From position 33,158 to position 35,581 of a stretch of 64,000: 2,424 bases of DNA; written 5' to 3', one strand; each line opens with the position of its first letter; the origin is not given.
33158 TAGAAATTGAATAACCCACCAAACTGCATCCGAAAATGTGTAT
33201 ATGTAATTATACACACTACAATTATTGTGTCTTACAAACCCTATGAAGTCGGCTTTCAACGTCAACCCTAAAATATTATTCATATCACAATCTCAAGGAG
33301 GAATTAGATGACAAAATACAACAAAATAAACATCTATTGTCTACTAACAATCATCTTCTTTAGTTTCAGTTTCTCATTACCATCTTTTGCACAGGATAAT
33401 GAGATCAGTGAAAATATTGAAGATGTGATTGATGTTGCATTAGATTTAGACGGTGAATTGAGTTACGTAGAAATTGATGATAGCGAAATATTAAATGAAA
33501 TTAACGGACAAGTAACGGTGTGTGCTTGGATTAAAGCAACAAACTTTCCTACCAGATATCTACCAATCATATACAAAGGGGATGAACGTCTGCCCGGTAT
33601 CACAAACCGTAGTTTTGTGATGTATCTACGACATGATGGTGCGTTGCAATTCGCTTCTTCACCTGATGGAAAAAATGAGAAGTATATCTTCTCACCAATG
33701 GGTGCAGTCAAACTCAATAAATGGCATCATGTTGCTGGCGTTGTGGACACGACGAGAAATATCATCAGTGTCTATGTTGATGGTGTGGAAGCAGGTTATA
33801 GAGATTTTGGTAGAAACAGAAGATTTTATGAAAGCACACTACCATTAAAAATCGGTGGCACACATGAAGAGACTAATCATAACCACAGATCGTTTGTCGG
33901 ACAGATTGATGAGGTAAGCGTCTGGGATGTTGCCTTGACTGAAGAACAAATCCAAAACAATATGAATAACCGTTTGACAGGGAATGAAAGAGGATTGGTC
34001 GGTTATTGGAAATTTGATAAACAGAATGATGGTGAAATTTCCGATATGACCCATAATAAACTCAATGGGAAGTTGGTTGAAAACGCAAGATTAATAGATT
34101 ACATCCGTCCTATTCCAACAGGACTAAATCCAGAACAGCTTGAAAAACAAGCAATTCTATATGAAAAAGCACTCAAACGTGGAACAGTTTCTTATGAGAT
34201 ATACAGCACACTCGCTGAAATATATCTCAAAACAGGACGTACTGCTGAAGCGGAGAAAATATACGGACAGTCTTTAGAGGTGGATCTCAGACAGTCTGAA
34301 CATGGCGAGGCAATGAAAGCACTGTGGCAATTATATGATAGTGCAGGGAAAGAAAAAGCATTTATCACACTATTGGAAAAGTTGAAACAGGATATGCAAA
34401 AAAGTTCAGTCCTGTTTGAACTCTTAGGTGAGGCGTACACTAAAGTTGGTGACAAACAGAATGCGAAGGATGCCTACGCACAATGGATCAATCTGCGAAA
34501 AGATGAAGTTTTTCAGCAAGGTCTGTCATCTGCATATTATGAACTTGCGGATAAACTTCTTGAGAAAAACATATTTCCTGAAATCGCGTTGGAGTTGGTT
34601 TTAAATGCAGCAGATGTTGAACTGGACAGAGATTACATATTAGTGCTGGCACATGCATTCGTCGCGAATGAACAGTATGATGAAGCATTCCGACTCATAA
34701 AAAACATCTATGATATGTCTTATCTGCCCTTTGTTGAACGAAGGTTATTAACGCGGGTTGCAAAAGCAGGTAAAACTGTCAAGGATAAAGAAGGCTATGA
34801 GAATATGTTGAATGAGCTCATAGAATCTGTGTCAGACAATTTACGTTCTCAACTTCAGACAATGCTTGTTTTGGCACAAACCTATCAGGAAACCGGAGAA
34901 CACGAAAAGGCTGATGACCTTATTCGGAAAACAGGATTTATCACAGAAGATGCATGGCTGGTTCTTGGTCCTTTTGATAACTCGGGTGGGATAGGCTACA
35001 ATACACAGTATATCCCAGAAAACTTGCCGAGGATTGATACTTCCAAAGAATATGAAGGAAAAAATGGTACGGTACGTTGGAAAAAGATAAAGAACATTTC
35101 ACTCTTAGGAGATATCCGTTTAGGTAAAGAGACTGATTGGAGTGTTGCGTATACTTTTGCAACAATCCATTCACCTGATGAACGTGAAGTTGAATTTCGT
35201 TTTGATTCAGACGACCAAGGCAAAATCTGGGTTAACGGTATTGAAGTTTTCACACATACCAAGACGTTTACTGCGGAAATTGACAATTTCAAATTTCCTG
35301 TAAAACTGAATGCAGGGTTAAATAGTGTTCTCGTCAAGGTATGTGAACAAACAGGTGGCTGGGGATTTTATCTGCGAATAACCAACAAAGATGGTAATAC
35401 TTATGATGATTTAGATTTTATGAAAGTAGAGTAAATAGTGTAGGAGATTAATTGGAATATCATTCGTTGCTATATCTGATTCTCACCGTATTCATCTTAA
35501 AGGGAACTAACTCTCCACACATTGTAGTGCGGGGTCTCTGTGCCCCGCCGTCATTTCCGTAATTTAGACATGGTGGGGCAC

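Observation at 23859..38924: Cluster of three paralogous secreted TPR proteins combining LamG and galactose-binding-like lectin domains, including a 3065-aa giant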

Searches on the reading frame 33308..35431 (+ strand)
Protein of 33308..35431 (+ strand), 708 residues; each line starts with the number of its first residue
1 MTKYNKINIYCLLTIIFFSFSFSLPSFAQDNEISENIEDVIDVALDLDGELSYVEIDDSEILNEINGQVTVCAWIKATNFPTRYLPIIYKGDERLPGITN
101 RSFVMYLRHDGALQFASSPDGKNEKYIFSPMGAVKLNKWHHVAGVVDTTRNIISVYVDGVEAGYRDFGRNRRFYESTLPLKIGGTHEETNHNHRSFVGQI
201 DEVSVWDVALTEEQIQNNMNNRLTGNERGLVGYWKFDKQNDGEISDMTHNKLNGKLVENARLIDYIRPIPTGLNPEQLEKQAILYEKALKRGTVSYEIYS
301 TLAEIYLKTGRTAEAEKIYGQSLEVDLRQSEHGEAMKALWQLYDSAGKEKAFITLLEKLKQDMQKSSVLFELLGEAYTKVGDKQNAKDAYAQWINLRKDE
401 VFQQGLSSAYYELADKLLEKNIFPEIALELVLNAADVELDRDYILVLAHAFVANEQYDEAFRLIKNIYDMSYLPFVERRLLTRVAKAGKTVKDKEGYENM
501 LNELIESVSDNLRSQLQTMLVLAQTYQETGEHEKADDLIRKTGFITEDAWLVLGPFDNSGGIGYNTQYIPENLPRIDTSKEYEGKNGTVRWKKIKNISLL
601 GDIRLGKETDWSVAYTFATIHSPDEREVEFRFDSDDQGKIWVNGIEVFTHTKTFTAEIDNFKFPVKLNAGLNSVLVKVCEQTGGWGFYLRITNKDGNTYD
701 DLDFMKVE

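Call 6: search_protein_families(library=pfam, proteins=[window:33308-35431:+], max_evalue=0.01)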
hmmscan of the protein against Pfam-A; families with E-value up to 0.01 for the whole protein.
window:33308-35431:+ (708 aa): 19 families
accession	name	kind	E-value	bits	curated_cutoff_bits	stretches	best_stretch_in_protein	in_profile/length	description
PF13385.13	Laminin_G_3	-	7.4e-27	94.8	27.6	1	49-216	2-151/151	Concanavalin A-like lectin/glucanases superfamily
PF13176.12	TPR_7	-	6.5e-10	38.7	27.9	0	302-327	5-30/36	Tetratricopeptide repeat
PF13424.12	TPR_12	-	2.5e-09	37.6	30.1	1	298-335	5-44/77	Tetratricopeptide repeat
PF14559.12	TPR_19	-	1.9e-08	34.9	25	1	284-329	13-58/68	Tetratricopeptide repeat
PF13429.12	TPR_15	-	9e-07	29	26.2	1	297-390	147-237/280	Tetratricopeptide repeat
PF13374.12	TPR_10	-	2e-06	28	27.5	0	298-325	4-31/42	Tetratricopeptide repeat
PF02210.31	Laminin_G_2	-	2.9e-06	28.2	22.9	1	101-205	19-123/126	Laminin G domain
PF13431.12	TPR_17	-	1.2e-05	25.6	24.4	0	284-316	1-33/34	Tetratricopeptide repeat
PF13181.12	TPR_8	-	1.4e-05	25.3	25.7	1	296-326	1-31/34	Tetratricopeptide repeat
PF07719.23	TPR_2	-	3.5e-05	24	27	0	297-326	2-31/34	Tetratricopeptide repeat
PF00354.24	Pentaxin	-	9.6e-05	22.6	25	1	135-218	81-166/194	Pentaxin family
PF00515.34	TPR_1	-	0.00014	22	27.8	0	297-326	2-31/34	Tetratricopeptide repeat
PF13428.12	TPR_14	-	0.00018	22.3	23.5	0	299-326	4-31/44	Tetratricopeptide repeat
PF07953.20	Toxin_R_bind_N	-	0.00025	21.2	23.8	0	38-161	23-147/191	Clostridium neurotoxin, N-terminal receptor binding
PF12895.13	ANAPC3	-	0.00056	20.6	27.2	0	440-467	22-49/82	Anaphase-promoting complex, cyclosome, subunit 3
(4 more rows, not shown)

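Call 17: find_encoding_contigs(protein=window:33308-35431:+, flank=10000, max_places=4)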
Protein window:33308-35431:+ (708 aa): 2 contigs read that carry it; 2 places shown.
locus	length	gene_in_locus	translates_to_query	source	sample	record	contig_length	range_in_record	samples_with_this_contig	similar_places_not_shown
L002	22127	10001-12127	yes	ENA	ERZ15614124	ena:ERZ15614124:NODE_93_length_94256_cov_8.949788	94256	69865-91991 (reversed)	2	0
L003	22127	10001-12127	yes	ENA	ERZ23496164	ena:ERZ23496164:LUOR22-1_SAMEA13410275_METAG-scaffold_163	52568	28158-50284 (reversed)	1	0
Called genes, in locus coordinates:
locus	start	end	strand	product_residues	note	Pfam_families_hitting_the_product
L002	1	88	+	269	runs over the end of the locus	-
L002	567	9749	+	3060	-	PF13414:TPR_11, PF23914:TPR_CcmH_CycH, PF23914:TPR_CcmH_CycH (weak), PF14559:TPR_19 (weak), PF13414:TPR_11 (weak), PF14559:TPR_19 (weak), PF13414:TPR_11, PF13432:TPR_16 (weak), +29 more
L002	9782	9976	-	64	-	-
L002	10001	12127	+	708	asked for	PF07953:Toxin_R_bind_N (faint), PF13385:Laminin_G_3, PF02210:Laminin_G_2 (weak), PF13181:TPR_8 (faint), PF13431:TPR_17 (faint), PF14559:TPR_19 (faint), PF13176:TPR_7 (faint), PF13374:TPR_10 (faint), +2 more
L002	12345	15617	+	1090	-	PF09295:ChAPs (faint), PF17874:TPR_MalT (faint), PF25058:ARM_TT21 (faint), PF00515:TPR_1 (faint), PF01535:PPR (faint), PF07719:TPR_2 (faint), PF10602:RPN7, PF13385:Laminin_G_3, +13 more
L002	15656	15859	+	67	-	-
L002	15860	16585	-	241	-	PF03400:DDE_Tnp_IS1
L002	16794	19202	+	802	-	PF12799:LRR_4, PF13855:LRR_8, PF24814:WD40_Prp19, PF25175:Beta-prop_WDR5, PF23381:Beta-prop_IFT122_1st, PF23409:Beta-prop_EML, PF24807:WD40_CDC20-Fz, PF25171:Beta-prop_WDR36-Utp21_1st, +76 more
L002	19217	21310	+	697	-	PF23381:Beta-prop_IFT122_1st, PF24814:WD40_Prp19, PF25172:Beta-prop_WDR3_2nd, PF25174:Beta-prop_THOC3, PF25175:Beta-prop_WDR5, PF23409:Beta-prop_EML, PF23414:Beta-prop_EML_2, PF24807:WD40_CDC20-Fz, +76 more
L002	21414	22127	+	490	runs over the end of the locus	-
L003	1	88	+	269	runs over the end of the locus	-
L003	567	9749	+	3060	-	PF13414:TPR_11, PF23914:TPR_CcmH_CycH, PF23914:TPR_CcmH_CycH (weak), PF14559:TPR_19 (weak), PF13414:TPR_11 (weak), PF14559:TPR_19 (weak), PF13414:TPR_11, PF13432:TPR_16 (weak), +29 more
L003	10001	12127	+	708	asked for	PF07953:Toxin_R_bind_N (faint), PF13385:Laminin_G_3, PF02210:Laminin_G_2 (weak), PF13181:TPR_8 (faint), PF13431:TPR_17 (faint), PF14559:TPR_19 (faint), PF13176:TPR_7 (faint), PF13374:TPR_10 (faint), +2 more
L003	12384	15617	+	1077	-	PF00515:TPR_1 (faint), PF01535:PPR (faint), PF07719:TPR_2 (faint), PF13174:TPR_6 (faint), PF13176:TPR_7 (faint), PF13181:TPR_8 (faint), PF10602:RPN7, PF13385:Laminin_G_3, +12 more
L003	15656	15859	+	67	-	-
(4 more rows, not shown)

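Call 39: search_protein_families(library=ncbifam, proteins=[window:33308-35431:+], max_evalue=1)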
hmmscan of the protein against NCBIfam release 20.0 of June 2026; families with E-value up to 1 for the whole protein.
window:33308-35431:+ (708 aa): 15 families
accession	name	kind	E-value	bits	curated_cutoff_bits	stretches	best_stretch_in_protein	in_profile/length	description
TIGR02917.1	PEP_TPR_lipo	equivalog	3e-09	35.3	312.2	1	283-487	520-715/899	XrtA/PEP-CTERM system TPR-repeat protein PrsT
NF052521.1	TafC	equivalog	1e-08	34.7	410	1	42-221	192-362/373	TafC family fimbrial protein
NF052415.1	T3SS_chap_SctY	equivalog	1.4e-08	35.2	70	2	297-395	7-105/106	type III secretion apparatus assembly chaperone SctY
NF008757.0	PRK11788.1-5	equivalog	6e-07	29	363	1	287-541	60-307/388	lipopolysaccharide assembly protein LapB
TIGR02521.1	type_IV_pilW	equivalog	1.7e-05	24.5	154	1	285-326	54-95/234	type IV pilus biogenesis/stability protein PilW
NF008756.0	PRK11788.1-4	equivalog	2.9e-05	23.3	474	1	276-387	194-302/389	lipopolysaccharide assembly protein LapB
NF007692.0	PRK10370.1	equivalog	0.00012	21.8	306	1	326-484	41-194/206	heme lyase NrfEFG subunit NrfG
TIGR00540.1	TPR_hemY_coli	hypoth_equivalog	0.0011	17.8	142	2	273-351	303-377/385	heme biosynthesis-associated TPR protein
NF033762.1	social_mot_Tgl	equivalog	0.0026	17.1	225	1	282-392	86-195/252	social motility TPR repeat lipoprotein Tgl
NF040959.1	MamA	equivalog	0.0035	16.8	200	1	344-404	48-108/204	magnetosome protein MamA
NF047507.1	TPR_BatC_Lepto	exception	0.0047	16.4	175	1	365-397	95-126/214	TPR repeat-containing protein BatC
NF008520.0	PRK11447.1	equivalog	0.0056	14.5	858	1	270-398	359-485/1157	cellulose synthase complex outer membrane protein BcsC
TIGR00756.2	PPR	repeat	0.013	15.6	20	0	298-321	2-25/35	pentatricopeptide repeat protein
NF033920.0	C39_PA2778_fam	equivalog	0.03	13.7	150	0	333-415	157-232/255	PA2778 family cysteine peptidase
NF002725.1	PRK02603.1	equivalog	0.77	9.7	143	0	310-391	49-137/173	photosystem I assembly protein Ycf3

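Call 67: find_homologous_proteins(query=window:33308-35431:+, max_evalue=1e-10)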
Query window:33308-35431:+ (708 aa): 55 proteins with E <= 1e-10 among 8000 candidates.
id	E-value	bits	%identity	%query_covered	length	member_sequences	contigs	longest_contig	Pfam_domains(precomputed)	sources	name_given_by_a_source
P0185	0.0e+0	1612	100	100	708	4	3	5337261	PF14559.13,PF13431.13,PF07953.21,PF13385.14,PF13424.13,PF13176.13,PF13428.13,PF02210.32,PF13181.13,PF13374.13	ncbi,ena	-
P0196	0.0e+0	1525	93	100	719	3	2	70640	PF14559.13,PF13431.13,PF00354.25,PF13385.14,PF13424.13,PF13176.13,PF13428.13,PF02210.32,PF13181.13,PF07719.24,PF13374.13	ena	-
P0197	0.0e+0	1494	92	100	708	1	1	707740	PF14559.13,PF13431.13,PF07953.21,PF13385.14,PF13424.13,PF13176.13,PF13428.13,PF02210.32,PF13181.13,PF07719.24,PF13374.13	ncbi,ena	-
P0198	0.0e+0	1492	92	100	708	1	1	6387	PF13431.13,PF07953.21,PF13385.14,PF13176.13,PF13428.13,PF02210.32,PF13374.13,PF14559.13,PF00515.35,PF13424.13,PF13181.13,PF07719.24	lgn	-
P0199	0.0e+0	1386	85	100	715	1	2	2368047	PF14559.13,PF07953.21,PF13385.14,PF13424.13,PF13176.13,PF13428.13,PF02210.32,PF13181.13,PF07719.24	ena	-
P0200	0.0e+0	1384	85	100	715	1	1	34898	PF14559.13,PF13431.13,PF13385.14,PF12895.14,PF13424.13,PF13176.13,PF13428.13,PF02210.32,PF13181.13,PF07719.24,PF13374.13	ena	-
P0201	0.0e+0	1384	84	100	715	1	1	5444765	PF14559.13,PF13431.13,PF13385.14,PF12895.14,PF13424.13,PF13176.13,PF13428.13,PF02210.32,PF13181.13,PF07719.24,PF13374.13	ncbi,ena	-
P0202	0.0e+0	1380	85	100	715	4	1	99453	PF14559.13,PF13431.13,PF13385.14,PF12895.14,PF13424.13,PF13176.13,PF13428.13,PF02210.32,PF13181.13,PF13374.13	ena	-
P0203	0.0e+0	1365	85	98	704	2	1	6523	PF14559.13,PF13385.14,PF13424.13,PF13176.13,PF02210.32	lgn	-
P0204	0.0e+0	1363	84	98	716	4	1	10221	PF14559.13,PF13431.13,PF13385.14,PF13424.13,PF13176.13,PF02210.32,PF13374.13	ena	-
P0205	0.0e+0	1355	84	98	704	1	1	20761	PF14559.13,PF13431.13,PF13385.14,PF00515.35,PF13424.13,PF13176.13,PF13432.13,PF13428.13,PF13181.13,PF07719.24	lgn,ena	-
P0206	0.0e+0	1355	84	98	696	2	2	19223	PF14559.13,PF07953.21,PF13385.14,PF13424.13,PF13176.13,PF13428.13,PF02210.32,PF13181.13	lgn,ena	-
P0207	0.0e+0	1344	83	98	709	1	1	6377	PF14559.13,PF13385.14,PF13424.13,PF13176.13,PF02210.32,PF13181.13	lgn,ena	-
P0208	0.0e+0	1250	80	98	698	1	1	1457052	PF14559.13,PF13385.14,PF13424.13,PF13176.13,PF02210.32,PF13181.13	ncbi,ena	-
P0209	0.0e+0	1230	75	100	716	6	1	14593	PF14559.13,PF07953.21,PF13385.14,PF13176.13,PF02210.32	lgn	-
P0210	2.1e-285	967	61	98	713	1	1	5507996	PF14559.13,PF13431.13,PF13414.13,PF13385.14,PF13432.13,PF13428.13,PF07719.24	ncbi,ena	-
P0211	7.9e-278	942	60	98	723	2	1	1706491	PF14559.13,PF13431.13,PF07953.21,PF13385.14,PF13432.13,PF13428.13,PF07719.24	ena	-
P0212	3.4e-274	930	58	99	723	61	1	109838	PF14559.13,PF07953.21,PF13385.14,PF12895.14,PF13176.13,PF13428.13,PF02210.32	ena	-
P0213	2.2e-273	927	58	99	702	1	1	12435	PF14559.13,PF13431.13,PF07953.21,PF13385.14,PF13424.13,PF13432.13,PF13428.13,PF13181.13,PF07719.24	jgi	-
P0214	9.8e-272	921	58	100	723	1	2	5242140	PF14559.13,PF13431.13,PF07953.21,PF13385.14,PF13428.13,PF07719.24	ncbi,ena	-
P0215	1.3e-271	921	58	99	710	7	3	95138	PF14559.13,PF13431.13,PF07953.21,PF13385.14,PF13424.13,PF13432.13,PF13428.13,PF13181.13,PF07719.24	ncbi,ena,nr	ncbi:MAG: tetratricopeptide repeat protein [Candidatus Poribacteria bacterium]|nr:tetratricopeptide 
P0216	5.0e-271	919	58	99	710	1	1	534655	PF14559.13,PF13431.13,PF07953.21,PF13385.14,PF12895.14,PF13424.13,PF13176.13,PF13432.13,PF13428.13,PF13181.13,PF07719.24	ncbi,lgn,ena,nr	ncbi:MAG: tetratricopeptide repeat protein [Candidatus Poribacteria bacterium]|nr:tetratricopeptide 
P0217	3.6e-270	916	58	99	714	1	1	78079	PF14559.13,PF07953.21,PF13385.14,PF02210.32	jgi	-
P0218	4.2e-268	909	58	97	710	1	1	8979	PF14559.13,PF13431.13,PF07953.21,PF13385.14,PF13424.13,PF13432.13,PF13428.13,PF07719.24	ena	-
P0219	1.3e-267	908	58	97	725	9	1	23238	PF14559.13,PF13431.13,PF13385.14,PF13432.13,PF13428.13,PF07719.24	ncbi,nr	ncbi:hypothetical protein C6501_10755 [Candidatus Poribacteria bacterium]|nr:MAG: hypothetical prote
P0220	5.8e-260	882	57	96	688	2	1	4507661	PF14559.13,PF07953.21,PF13385.14,PF13424.13,PF13428.13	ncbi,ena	-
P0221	1.2e-256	872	57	96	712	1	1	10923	PF14559.13,PF13431.13,PF13385.14,PF13428.13,PF02210.32,PF13429.13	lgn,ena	-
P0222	4.8e-256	870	57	98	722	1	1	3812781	PF14559.13,PF07953.21,PF13385.14,PF12895.14,PF13428.13,PF13181.13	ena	-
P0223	5.3e-256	869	57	98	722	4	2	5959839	PF14559.13,PF07953.21,PF13385.14,PF12895.14,PF13176.13,PF13428.13,PF13181.13,PF07719.24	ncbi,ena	-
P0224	7.5e-256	869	57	95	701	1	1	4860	PF14559.13,PF13431.13,PF07953.21,PF13385.14,PF13176.13,PF02210.32,PF13181.13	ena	-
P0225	2.6e-254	864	56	98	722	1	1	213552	PF14559.13,PF07953.21,PF13385.14,PF12895.14,PF13176.13,PF13428.13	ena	-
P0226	2.8e-253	860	56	98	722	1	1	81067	PF14559.13,PF07953.21,PF13385.14,PF12895.14,PF13176.13,PF13428.13,PF13181.13,PF07719.24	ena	-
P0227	8.8e-253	859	56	98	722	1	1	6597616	PF14559.13,PF07953.21,PF13385.14,PF12895.14,PF13428.13,PF13181.13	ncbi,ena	-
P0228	3.9e-251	853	56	98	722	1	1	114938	PF14559.13,PF07953.21,PF13385.14,PF12895.14,PF13176.13,PF13428.13,PF13181.13,PF07719.24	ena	-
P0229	2.5e-249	847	56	98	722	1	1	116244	PF14559.13,PF07953.21,PF13385.14,PF12895.14,PF13176.13,PF13428.13,PF13181.13,PF07719.24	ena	-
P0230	7.3e-249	846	56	98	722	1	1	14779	PF14559.13,PF07953.21,PF13385.14,PF12895.14,PF13176.13,PF13428.13,PF13181.13,PF07719.24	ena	-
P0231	4.1e-248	843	55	98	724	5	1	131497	PF14559.13,PF13385.14,PF02210.32,PF07719.24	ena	-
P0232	3.9e-247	840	55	98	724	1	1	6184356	PF14559.13,PF07953.21,PF13385.14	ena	-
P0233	7.9e-220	750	50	94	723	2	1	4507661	PF14559.13,PF07953.21,PF13385.14,PF00515.35,PF13424.13,PF13176.13,PF13181.13,PF07719.24,PF13374.13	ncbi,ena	-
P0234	1.9e-218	745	50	94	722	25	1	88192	PF14559.13,PF13385.14,PF02210.32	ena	-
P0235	2.2e-205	702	64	67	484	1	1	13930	PF14559.13,PF13385.14,PF13176.13,PF13428.13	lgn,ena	-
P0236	6.4e-198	677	46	99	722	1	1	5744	PF13385.14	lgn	-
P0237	1.2e-186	640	50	82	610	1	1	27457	PF14559.13,PF07953.21,PF13385.14,PF13176.13,PF07719.24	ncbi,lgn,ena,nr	ncbi:MAG: tetratricopeptide repeat protein [Candidatus Poribacteria bacterium]|nr:tetratricopeptide 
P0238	6.6e-184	631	45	93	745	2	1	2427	PF13431.13,PF23914.2,PF13414.13,PF07953.21,PF25058.2,PF13385.14,PF13176.13,PF13428.13,PF14559.13,PF00515.35,PF13424.13,PF21033.5,PF13432.13,PF13181.13,PF07719.24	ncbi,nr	ncbi:MAG: tetratricopeptide repeat protein, partial [Candidatus Poribacteria bacterium]|nr:tetratric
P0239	1.9e-175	603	52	77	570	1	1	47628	PF14559.13,PF07953.21,PF13385.14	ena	-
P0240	5.9e-175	602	50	78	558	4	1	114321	PF14559.13,PF13431.13,PF13385.14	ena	-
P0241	1.3e-159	551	40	99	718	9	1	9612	PF14559.13,PF13385.14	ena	-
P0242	5.4e-137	476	56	56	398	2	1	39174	PF14559.13,PF13385.14,PF02210.32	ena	-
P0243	2.5e-30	124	28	32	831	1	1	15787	PF13385.14,PF18962.8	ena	-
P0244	1.2e-21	95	29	30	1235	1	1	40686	PF01839.30,PF13517.13,PF13385.14,PF18962.8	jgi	-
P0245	2.5e-18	84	30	31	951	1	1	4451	PF22925.4,PF07953.21,PF13385.14,PF03793.25,PF07705.18,PF02210.32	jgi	jgi:hypothetical protein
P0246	1.8e-17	81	26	30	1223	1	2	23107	PF07714.24,PF00069.32,PF13385.14,PF03109.23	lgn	-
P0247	3.2e-16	77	29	36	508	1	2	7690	PF13715.13,PF00963.25,PF13385.14,PF13620.13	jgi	-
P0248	2.5e-14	71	29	26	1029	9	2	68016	PF00354.25,PF13385.14,PF18962.8,PF02973.23,PF12810.14,PF02210.32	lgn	-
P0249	4.5e-12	63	27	33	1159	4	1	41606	PF07602.18,PF13385.14,PF18962.8,PF22842.4,PF14873.12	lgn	-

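Call 80: predict_structure(alignment_id=A5)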
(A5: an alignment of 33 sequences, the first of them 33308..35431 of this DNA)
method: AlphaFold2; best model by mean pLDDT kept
length: 708 residues; sequences in the alignment: 33
mean_pLDDT: 84.0   pTM: 0.69
mean pLDDT of the five models: 84.0, 83.8, 75.8, 75.2, 72.7
residues with pLDDT >= 90: 298; 70-90: 320; 50-70: 66; < 50: 24
segments of 3 or more residues with pLDDT < 50: 20-38
pLDDT, mean of each block of 10 residues (from residue 1): 65 64 35 37 85 90 93 91 86 68 90 90 83 84 93 90 77 88 79 79 95 86 88 88 87 90 75 75 83 80 88 93 85 91 91 95 90 96 95 89 71 89 91 66 86 97 87 66 88 94 90 86 89 89 86 87 89 90 90 77 70 89 95 88 94 68 94 92 75 89 78
secondary structure, 60 per line:
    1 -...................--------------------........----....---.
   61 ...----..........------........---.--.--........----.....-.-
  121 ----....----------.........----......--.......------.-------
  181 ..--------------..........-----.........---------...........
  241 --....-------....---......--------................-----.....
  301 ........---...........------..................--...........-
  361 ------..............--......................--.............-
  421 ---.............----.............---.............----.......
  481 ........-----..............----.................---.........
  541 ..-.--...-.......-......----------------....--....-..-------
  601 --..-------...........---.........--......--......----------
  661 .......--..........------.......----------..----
elements in order (helices of 4 or more, strands of 3 or more residues): H2-20 E41-48 E53-56 H60-63 E68-77 E84-91 E101-108 E113-117 E125-128 E139-147 E152-157 E160-166 E197-206 H212-220 E230-240 E243-246 E254-257 E261-266 H275-290 H296-308 H312-322 H329-346 H349-359 H367-380 H383-404 H407-419 H424-436 H441-453 H457-469 H474-488 H494-507 H512-528 H532-542 E551-557 H559-564 E581-584 E587-590 E612-622 E626-634 E637-642 E645-650 E661-667 E670-679 E686-692
